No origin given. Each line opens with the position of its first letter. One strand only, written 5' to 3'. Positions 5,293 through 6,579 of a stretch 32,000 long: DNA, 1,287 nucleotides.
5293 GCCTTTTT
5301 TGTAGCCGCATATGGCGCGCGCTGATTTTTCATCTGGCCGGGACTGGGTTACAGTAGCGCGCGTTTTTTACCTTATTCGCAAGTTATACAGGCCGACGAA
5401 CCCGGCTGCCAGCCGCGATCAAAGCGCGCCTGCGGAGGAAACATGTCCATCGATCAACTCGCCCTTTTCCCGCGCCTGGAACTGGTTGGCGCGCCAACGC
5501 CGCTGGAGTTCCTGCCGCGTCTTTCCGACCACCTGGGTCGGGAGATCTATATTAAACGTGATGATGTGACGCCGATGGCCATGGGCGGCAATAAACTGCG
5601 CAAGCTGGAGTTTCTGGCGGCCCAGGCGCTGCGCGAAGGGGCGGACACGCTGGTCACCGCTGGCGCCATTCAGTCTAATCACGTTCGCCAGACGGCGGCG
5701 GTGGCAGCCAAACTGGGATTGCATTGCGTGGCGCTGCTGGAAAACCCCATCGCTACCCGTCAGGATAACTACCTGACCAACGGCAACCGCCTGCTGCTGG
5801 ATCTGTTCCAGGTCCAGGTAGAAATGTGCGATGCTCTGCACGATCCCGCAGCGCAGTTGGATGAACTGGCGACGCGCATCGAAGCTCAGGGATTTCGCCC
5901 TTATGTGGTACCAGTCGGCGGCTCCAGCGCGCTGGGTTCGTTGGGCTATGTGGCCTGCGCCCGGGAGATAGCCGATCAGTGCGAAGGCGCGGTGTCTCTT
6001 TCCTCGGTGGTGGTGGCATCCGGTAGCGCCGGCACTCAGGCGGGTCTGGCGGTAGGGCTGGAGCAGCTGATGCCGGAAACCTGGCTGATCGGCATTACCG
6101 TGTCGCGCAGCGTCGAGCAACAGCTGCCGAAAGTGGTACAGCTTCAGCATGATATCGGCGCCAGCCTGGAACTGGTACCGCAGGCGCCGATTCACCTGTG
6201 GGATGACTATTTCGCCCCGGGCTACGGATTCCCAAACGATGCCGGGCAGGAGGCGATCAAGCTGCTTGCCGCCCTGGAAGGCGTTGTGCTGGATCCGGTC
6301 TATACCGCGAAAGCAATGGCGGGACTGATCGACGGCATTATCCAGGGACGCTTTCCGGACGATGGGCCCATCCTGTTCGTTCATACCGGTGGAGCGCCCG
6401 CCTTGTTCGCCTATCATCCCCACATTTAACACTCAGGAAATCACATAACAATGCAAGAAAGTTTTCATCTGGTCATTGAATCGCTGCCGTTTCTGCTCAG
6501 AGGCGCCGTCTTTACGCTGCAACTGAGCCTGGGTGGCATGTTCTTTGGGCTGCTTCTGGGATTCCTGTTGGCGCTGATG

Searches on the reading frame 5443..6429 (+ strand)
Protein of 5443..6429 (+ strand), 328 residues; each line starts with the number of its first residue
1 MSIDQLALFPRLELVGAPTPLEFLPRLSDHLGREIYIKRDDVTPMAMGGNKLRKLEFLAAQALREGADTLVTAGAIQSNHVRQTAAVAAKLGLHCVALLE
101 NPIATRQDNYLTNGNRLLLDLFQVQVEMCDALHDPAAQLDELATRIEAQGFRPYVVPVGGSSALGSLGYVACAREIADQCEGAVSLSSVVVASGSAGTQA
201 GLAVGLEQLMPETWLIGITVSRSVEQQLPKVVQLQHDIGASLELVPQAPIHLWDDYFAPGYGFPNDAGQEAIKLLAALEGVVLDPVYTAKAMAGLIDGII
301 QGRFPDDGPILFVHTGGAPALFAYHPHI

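Call 61: list_cluster_members(proteins=[window:9362-11191:+, window:5443-6429:+, window:7116-7868:+, window:12380-13387:-, window:20083-20901:-])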
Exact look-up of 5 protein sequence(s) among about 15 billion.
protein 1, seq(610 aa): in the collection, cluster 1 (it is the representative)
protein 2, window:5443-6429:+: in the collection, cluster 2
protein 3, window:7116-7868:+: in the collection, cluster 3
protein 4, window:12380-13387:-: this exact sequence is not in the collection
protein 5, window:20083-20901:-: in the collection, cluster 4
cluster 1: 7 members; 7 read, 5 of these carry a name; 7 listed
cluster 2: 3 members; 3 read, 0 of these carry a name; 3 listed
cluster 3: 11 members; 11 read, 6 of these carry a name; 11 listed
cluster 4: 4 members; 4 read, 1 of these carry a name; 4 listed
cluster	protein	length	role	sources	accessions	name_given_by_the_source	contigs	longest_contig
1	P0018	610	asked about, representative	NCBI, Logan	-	-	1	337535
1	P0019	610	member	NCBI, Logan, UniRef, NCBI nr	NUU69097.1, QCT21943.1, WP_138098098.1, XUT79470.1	excinuclease ABC subunit UvrC [Enterobacteriaceae bacterium BIT-l23] | UvrABC system protein C n=1 Tax=Jejubacter calystegiae TaxID=2579935 ... | excinuclease ABC subunit UvrC [Jejubacter calystegiae]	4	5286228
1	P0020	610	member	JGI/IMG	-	excinuclease ABC subunit C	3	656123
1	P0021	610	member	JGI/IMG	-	excinuclease ABC subunit C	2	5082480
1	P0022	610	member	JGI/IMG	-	excinuclease ABC subunit C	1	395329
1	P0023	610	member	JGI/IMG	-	excinuclease ABC subunit C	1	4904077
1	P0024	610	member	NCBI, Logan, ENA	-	-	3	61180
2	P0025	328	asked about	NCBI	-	-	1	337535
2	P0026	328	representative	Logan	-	-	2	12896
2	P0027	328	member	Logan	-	-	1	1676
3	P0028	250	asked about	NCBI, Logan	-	-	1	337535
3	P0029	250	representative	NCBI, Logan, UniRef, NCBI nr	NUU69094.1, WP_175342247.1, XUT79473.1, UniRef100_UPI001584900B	L-cystine ABC transporter ATP-binding protein YecC [Enterobacteriaceae bacterium BIT-l23] | L-cystine ABC transporter ATP-binding protein TcyN n=1 Tax=Jejubacter sp. L23 ...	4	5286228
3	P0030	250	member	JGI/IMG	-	cystine transport system ATP-binding protein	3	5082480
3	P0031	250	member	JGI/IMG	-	cystine transport system ATP-binding protein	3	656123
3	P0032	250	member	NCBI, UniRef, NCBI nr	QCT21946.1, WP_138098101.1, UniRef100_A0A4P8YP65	L-cystine ABC transporter ATP-binding protein YecC [Jejubacter calystegiae] | L-cystine ABC transporter ATP-binding protein YecC n=1 Tax=Jejubacter calystegiae ... | L-cystine ABC transporter ATP-binding protein TcyN [Jejubacter calystegiae]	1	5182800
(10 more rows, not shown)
